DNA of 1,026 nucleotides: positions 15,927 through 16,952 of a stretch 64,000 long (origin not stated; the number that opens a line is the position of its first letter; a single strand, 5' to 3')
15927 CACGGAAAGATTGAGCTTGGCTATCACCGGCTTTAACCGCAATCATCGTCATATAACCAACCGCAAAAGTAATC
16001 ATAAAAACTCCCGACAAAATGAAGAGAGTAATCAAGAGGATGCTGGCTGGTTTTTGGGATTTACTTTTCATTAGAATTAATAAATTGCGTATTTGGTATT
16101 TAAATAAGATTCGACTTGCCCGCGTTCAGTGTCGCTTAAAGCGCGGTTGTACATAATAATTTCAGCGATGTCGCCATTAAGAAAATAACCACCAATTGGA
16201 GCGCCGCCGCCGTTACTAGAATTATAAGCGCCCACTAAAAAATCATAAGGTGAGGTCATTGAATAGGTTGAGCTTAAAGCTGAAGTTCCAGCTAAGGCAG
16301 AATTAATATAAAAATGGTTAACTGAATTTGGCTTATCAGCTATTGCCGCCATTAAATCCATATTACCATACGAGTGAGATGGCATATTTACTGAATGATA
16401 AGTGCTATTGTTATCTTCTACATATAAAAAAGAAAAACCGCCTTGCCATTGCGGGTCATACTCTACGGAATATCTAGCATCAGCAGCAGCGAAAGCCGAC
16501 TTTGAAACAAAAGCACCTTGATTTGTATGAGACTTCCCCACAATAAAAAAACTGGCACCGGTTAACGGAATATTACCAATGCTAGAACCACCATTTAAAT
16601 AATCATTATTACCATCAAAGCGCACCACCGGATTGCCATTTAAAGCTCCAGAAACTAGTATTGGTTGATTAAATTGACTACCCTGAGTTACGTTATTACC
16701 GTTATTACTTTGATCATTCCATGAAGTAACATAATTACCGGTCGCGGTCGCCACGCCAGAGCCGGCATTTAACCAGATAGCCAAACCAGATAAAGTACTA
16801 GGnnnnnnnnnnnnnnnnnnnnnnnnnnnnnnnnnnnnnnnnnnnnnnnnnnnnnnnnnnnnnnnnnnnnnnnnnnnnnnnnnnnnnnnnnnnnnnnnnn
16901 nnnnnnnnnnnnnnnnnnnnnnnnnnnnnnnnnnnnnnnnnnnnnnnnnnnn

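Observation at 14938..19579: Minor-pilin operon (H-I-J-K-like order) whose J-like and K-like subunits carry C-terminal LamG lectin-type domains: candidate pilus-tip adhesin module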

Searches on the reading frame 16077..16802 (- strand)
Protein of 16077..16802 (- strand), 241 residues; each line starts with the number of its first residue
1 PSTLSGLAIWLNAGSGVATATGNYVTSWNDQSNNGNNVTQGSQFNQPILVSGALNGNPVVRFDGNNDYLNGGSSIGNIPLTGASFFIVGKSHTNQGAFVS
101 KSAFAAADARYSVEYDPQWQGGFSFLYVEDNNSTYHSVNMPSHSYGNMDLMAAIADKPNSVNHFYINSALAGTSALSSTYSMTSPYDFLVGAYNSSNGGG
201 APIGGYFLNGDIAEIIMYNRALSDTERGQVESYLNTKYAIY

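Call 78: search_dna_similar(query=window:16077-16802:-, collection=phages, mode=protein, max_rows=15, max_evalue=0.001)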
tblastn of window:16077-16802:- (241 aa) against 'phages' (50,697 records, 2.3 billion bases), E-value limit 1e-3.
Records with a match: 9; places in all: 9; records where one place covers at least 80% of the query: 5.
Best place of each record, by identity: <60% 9.
By first word of the organism name: Synechococcus 2; Pseudanabaena 2; Cyanophage 2; Rheinheimera 1; Pseudomonas 1; uncultured 1.
By host as written in the record: Synechococcus sp. CB0101 2; Synechococcus sp. WH7803 2; Pseudanabaena sp. KCZY-C8 1; Rheinheimera sp. BAL341 1; Pseudomonas aeruginosa 1; - 1; Pseudanabaena sp. 1.
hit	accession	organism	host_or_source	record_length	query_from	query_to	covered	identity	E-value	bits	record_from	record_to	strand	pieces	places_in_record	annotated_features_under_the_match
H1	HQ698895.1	Synechococcus phage S-CBS4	Synechococcus sp. CB0101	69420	7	241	98%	28.8%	1e-5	102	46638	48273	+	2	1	hypothetical protein (x2)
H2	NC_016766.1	Synechococcus phage S-CBS4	Synechococcus sp. CB0101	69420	7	241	98%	28.8%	1e-5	102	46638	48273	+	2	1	virion structural protein (x2)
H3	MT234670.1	Pseudanabaena phage PA-SR01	Pseudanabaena sp. KCZY-C8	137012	9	240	96%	27.7%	3e-9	62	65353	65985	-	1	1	hypothetical protein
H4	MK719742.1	Rheinheimera phage vB_RspM_Barba26A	Rheinheimera sp. BAL341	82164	1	240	100%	26.7%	2e-8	60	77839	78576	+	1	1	hypothetical protein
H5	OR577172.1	Pseudomonas phage Rollin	Pseudomonas aeruginosa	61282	9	240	96%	25.3%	3e-4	47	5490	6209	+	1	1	hypothetical protein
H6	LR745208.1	uncultured phage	metagenomic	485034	1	70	29%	46.5%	3e-7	56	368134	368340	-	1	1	record has no annotation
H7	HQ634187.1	Cyanophage KBS-S-2A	Synechococcus sp. WH7803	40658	8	70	26%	42.2%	1e-4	48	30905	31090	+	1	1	hypothetical protein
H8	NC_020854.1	Cyanophage KBS-S-2A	Synechococcus sp. WH7803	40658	8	70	26%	42.2%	1e-4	48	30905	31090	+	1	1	virion structural protein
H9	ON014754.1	Pseudanabaena phage Pam2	Pseudanabaena sp.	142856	9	69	25%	40.3%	1e-4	49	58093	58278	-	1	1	botulinum neurotoxin type A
